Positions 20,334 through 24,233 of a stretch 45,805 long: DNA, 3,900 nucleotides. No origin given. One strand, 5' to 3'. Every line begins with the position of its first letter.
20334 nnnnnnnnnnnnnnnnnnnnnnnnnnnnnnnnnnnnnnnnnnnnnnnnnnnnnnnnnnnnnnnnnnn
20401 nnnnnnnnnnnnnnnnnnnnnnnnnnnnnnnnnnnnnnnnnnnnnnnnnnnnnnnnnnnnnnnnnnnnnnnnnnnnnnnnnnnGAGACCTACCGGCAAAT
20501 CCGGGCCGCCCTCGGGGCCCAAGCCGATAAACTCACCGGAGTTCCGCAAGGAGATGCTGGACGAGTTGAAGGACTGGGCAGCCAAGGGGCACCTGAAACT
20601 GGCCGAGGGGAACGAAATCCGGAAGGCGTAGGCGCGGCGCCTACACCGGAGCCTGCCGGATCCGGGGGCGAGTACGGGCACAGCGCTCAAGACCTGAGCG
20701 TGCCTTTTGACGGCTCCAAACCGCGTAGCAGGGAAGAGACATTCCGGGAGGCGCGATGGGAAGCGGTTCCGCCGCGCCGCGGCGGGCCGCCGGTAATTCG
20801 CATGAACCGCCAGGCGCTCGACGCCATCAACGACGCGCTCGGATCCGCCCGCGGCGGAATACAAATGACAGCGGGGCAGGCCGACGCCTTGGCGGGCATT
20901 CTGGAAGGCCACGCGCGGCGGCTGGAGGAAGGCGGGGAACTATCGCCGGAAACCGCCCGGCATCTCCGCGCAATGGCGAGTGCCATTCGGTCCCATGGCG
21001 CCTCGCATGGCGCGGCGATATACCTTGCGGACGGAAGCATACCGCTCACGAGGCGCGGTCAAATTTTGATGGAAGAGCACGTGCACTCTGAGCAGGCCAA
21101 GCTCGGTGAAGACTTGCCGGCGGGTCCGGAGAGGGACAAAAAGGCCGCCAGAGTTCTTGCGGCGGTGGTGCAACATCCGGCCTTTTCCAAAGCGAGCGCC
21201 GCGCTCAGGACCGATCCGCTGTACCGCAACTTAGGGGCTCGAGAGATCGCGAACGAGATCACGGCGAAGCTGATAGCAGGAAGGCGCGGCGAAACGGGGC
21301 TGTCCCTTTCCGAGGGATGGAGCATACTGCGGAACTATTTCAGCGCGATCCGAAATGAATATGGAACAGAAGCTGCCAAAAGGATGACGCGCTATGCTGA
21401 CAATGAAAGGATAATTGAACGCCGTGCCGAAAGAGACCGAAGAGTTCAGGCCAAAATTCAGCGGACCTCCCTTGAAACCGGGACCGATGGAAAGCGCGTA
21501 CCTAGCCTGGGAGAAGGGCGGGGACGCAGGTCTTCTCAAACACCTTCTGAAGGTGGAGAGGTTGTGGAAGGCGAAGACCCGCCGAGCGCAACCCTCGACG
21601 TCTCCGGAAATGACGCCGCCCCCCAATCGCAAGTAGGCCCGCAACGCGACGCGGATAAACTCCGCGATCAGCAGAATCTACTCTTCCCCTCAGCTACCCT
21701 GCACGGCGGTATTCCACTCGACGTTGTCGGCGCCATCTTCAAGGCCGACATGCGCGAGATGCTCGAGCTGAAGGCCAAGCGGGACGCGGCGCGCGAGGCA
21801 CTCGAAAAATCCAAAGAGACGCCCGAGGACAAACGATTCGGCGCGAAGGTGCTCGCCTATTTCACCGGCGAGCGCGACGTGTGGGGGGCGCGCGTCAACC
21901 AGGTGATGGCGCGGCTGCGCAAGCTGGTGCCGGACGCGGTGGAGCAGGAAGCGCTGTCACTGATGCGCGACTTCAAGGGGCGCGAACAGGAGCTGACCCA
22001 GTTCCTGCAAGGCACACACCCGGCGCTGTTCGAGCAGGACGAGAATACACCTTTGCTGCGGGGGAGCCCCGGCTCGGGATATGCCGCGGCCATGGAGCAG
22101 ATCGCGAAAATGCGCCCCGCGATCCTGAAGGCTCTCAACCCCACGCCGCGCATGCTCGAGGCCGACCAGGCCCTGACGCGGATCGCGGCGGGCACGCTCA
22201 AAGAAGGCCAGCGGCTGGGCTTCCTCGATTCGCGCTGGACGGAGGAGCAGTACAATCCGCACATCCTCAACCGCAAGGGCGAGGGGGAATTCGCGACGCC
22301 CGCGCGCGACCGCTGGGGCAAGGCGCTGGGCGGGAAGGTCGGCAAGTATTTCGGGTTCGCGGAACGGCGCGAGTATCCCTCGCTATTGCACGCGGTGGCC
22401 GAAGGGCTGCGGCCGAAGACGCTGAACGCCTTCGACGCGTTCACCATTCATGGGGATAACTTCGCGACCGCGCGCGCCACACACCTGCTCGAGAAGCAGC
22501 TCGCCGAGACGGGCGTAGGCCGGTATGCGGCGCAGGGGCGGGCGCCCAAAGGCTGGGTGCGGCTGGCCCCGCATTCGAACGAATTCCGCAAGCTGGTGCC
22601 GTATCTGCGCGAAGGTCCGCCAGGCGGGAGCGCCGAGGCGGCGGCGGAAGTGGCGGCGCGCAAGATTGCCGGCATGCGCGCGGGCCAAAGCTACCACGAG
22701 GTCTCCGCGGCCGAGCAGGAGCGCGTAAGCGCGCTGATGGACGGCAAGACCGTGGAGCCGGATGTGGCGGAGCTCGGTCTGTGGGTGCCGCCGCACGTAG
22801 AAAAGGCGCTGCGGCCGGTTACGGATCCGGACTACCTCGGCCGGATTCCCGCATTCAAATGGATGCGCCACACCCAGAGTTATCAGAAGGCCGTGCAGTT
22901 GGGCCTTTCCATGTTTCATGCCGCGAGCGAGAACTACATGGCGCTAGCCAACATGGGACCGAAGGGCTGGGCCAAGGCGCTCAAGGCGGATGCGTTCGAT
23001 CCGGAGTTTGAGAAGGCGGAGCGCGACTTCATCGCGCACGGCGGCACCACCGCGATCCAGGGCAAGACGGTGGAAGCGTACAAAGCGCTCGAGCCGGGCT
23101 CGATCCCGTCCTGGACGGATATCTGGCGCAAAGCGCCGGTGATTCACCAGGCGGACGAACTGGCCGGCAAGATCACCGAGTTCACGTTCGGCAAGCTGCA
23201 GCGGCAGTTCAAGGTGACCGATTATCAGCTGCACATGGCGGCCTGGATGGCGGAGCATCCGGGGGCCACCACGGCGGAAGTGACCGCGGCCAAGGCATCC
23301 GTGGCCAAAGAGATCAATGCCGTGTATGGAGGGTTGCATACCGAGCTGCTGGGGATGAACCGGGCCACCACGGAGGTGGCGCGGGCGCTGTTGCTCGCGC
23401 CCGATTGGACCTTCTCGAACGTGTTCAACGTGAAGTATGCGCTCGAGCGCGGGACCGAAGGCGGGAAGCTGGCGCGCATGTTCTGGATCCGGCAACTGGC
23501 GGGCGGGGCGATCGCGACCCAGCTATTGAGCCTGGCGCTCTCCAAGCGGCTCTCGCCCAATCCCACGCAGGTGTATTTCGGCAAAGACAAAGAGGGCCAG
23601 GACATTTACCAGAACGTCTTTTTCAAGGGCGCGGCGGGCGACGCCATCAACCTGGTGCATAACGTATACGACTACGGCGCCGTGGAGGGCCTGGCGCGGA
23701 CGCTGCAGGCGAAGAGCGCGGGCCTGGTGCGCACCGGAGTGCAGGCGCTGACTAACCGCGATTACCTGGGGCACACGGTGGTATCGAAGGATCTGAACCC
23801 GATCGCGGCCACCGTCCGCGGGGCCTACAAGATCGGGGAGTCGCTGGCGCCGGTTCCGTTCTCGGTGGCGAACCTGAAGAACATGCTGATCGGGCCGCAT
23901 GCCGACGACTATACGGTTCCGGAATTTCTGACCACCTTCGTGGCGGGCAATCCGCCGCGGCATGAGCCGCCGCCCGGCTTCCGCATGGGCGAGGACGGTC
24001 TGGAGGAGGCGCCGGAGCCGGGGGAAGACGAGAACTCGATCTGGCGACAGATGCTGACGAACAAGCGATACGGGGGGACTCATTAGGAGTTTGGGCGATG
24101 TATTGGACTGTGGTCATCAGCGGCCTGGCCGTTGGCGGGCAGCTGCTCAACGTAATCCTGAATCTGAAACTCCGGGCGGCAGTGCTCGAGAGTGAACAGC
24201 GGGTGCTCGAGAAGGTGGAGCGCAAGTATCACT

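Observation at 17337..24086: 2,249-aa polyvalent virion protein with two tandem ParB/Srx-like domains and a triple DIFDQ motif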

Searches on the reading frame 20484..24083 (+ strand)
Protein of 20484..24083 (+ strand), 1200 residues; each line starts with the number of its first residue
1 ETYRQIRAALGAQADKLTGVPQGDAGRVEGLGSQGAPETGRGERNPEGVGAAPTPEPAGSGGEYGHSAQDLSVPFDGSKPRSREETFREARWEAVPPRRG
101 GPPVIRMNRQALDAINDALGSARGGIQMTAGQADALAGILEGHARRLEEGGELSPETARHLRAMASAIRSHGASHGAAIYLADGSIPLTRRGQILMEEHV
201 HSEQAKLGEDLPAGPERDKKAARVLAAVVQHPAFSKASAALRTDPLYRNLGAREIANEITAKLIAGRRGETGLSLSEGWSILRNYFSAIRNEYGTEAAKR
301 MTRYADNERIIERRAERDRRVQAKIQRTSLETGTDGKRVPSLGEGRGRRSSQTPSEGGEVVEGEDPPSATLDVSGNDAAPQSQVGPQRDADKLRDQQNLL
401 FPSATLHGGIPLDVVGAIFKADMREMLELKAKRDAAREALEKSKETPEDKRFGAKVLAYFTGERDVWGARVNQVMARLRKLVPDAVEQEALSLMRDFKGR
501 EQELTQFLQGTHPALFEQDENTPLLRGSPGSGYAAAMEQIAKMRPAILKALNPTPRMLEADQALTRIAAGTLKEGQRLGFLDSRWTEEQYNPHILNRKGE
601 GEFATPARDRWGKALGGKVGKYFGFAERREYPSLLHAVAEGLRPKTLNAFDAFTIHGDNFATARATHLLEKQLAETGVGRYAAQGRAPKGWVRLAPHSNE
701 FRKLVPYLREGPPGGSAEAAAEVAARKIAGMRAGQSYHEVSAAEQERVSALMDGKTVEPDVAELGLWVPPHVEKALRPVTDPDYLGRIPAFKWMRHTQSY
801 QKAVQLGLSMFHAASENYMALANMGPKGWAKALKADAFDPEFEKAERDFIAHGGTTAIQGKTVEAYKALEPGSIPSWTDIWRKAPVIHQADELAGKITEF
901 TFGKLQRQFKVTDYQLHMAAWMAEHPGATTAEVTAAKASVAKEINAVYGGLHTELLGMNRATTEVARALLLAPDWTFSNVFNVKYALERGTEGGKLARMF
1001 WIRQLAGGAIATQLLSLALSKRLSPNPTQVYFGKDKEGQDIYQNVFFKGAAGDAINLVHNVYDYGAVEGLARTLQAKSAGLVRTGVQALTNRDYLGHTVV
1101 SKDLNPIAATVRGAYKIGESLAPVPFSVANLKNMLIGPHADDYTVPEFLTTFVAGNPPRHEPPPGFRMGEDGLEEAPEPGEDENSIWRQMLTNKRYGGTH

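Call 23: search_protein_representatives(protein=window:20484-24083:+)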
Query: 1200 residues. Proteins with E-value up to 0.001 (for the whole library): 567; up to 1e-10: 350; up to 1e-30: 280. The best 150 are listed.
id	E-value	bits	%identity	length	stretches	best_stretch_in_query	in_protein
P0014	0.0e+00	1037.5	63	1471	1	414-1193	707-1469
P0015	3.6e-276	936.0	58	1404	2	753-1170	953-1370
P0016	1.4e-271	920.9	62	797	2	757-1165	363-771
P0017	4.5e-264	896.0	59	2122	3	758-1165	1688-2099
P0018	5.3e-259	879.2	60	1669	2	752-1162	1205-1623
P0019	1.8e-256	870.8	58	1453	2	758-1166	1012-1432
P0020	1.8e-254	864.2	57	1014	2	761-1149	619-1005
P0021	3.9e-251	853.1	56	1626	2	758-1195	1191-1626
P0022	1.7e-235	801.3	54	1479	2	759-1196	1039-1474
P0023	3.0e-227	774.0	55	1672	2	757-1196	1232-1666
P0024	9.7e-227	772.3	64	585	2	762-1164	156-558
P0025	2.0e-222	758.1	53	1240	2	750-1195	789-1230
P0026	8.9e-222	755.9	53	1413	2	754-1196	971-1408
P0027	1.9e-220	751.5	54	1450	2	754-1164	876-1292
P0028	3.7e-220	750.5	53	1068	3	763-992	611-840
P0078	2.6e-142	492.7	44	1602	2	763-1191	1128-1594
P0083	2.5e-139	482.9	42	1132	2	752-1164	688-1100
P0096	1.5e-130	453.7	39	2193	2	754-1161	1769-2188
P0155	4.4e-71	256.8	64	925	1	414-608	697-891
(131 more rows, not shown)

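Call 26: search_protein_families(library=pfam, alignment_id=A2, max_evalue=0.001)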
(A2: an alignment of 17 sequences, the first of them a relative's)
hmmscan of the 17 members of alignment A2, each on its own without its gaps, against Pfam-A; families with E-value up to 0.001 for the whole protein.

A. member 1, P0014 (1471 aa): 1 family
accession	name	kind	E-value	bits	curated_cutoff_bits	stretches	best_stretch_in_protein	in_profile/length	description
PF00300.27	His_Phos_1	-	1.5e-15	57.8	21.7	1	468-626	13-164/194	Histidine phosphatase superfamily (branch 1)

B. families by the number of members that match (of 17 scanned): 15 families
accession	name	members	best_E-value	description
PF00300.27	His_Phos_1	5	5.2e-21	Histidine phosphatase superfamily (branch 1)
PF18763.7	ddrB-ParB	2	2.1e-16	ddrB-like ParB superfamily domain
PF23802.1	DUF7178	2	6.4e-11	Family of unknown function (DUF7178)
PF13872.12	AAA_34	1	1.8e-92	P-loop containing NTP hydrolase pore-1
PF13871.12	Helicase_C_4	1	7.1e-77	C-terminal domain on Strawberry notch homologue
PF04055.27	Radical_SAM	1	9.5e-15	Radical SAM superfamily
PF00176.29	SNF2-rel_dom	1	4.1e-10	SNF2-related domain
PF13489.12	Methyltransf_23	1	1.1e-07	Methyltransferase domain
PF00583.31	Acetyltransf_1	1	6.1e-07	Acetyltransferase (GNAT) family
PF00271.37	Helicase_C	1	3.1e-06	Helicase conserved C-terminal domain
PF04851.21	ResIII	1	3.2e-05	Type III restriction enzyme, res subunit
PF13508.13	Acetyltransf_7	1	0.00016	Acetyltransferase (GNAT) domain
PF09397.16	FtsK_gamma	1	0.00021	Ftsk gamma domain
PF05175.20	MTS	1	0.00059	Methyltransferase small domain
PF13880.12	Acetyltransf_13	1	0.00069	ESCO1/2 acetyl-transferase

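Call 33: search_protein_families(library=pfam, proteins=[P0155, P0096, P0083], max_evalue=0.01)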
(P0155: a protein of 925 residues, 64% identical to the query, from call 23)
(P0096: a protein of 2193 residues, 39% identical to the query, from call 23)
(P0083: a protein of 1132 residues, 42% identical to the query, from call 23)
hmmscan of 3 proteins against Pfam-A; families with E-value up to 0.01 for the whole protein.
P0155 (925 aa): 2 families
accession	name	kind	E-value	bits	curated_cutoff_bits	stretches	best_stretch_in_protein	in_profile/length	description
PF18763.7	ddrB-ParB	-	2.7e-19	69.9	27.6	1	90-225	2-119/121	ddrB-like ParB superfamily domain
PF13011.12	LZ_Tnp_IS481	-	0.0079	16.9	22.2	0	215-276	20-81/85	leucine-zipper of insertion element IS481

P0096 (2193 aa): 2 families
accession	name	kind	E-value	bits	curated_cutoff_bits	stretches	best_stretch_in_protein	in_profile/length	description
PF18763.7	ddrB-ParB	-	2.4e-20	73.3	27.6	1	1013-1147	2-120/121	ddrB-like ParB superfamily domain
PF00300.27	His_Phos_1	-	6.3e-10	39.5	21.7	1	627-791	15-177/194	Histidine phosphatase superfamily (branch 1)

P0083 (1132 aa): 0 families

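Call 90: search_protein_families(library=pfam, alignment_id=A5, max_evalue=0.001)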
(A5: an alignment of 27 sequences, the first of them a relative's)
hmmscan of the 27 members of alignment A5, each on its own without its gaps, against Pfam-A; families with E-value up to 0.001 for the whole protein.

A. member 1, P0078 (1602 aa): 1 family
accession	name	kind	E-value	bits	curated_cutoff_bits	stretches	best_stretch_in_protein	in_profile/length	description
PF01464.25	SLT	-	3.8e-26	91.4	21.3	1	17-124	3-116/117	Transglycosylase SLT domain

B. families by the number of members that match (of 27 scanned): 16 families
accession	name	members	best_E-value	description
PF18763.7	ddrB-ParB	6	2.3e-24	ddrB-like ParB superfamily domain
PF00300.27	His_Phos_1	5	6.1e-24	Histidine phosphatase superfamily (branch 1)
PF06414.18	Zeta_toxin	2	5.8e-16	Zeta toxin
PF13871.12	Helicase_C_4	1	4.7e-82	C-terminal domain on Strawberry notch homologue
PF13872.12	AAA_34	1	2.6e-79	P-loop containing NTP hydrolase pore-1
PF01464.25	SLT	1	3.8e-26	Transglycosylase SLT domain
PF09397.16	FtsK_gamma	1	1e-24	Ftsk gamma domain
PF04055.27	Radical_SAM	1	6.7e-12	Radical SAM superfamily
PF13563.12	2_5_RNA_ligase2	1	2e-09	2'-5' RNA ligase superfamily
PF04851.21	ResIII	1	1.2e-08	Type III restriction enzyme, res subunit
PF13671.12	AAA_33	1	1.3e-08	AAA domain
PF00990.26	GGDEF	1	3.9e-08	Diguanylate cyclase, GGDEF domain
PF00226.36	DnaJ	1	3.1e-07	DnaJ domain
PF18809.6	PBECR1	1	2.8e-05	phage-Barnase-EndoU-ColicinE5/D-RelE like nuclease1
PF04607.23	RelA_SpoT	1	0.00019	Region found in RelA / SpoT proteins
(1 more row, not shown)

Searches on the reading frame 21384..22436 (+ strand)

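Call 5: search_protein_families(library=pfam, proteins=[window:21384-22436:+], max_evalue=10)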
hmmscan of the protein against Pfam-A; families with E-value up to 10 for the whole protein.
window:21384-22436:+ (351 aa): 0 families

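Call 21: search_protein_families(library=ncbifam, proteins=[window:21384-22436:+], max_evalue=1)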
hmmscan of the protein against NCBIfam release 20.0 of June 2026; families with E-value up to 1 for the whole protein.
window:21384-22436:+ (351 aa): 0 families

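Call 67: search_protein_families(library=phrogs, proteins=[window:21384-22436:+], max_evalue=0.1)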
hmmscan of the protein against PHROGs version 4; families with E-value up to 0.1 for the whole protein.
window:21384-22436:+ (351 aa): 1 family
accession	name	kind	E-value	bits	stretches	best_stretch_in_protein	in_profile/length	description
phrog_24812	-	unknown function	0.05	15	0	261-310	51-96/118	-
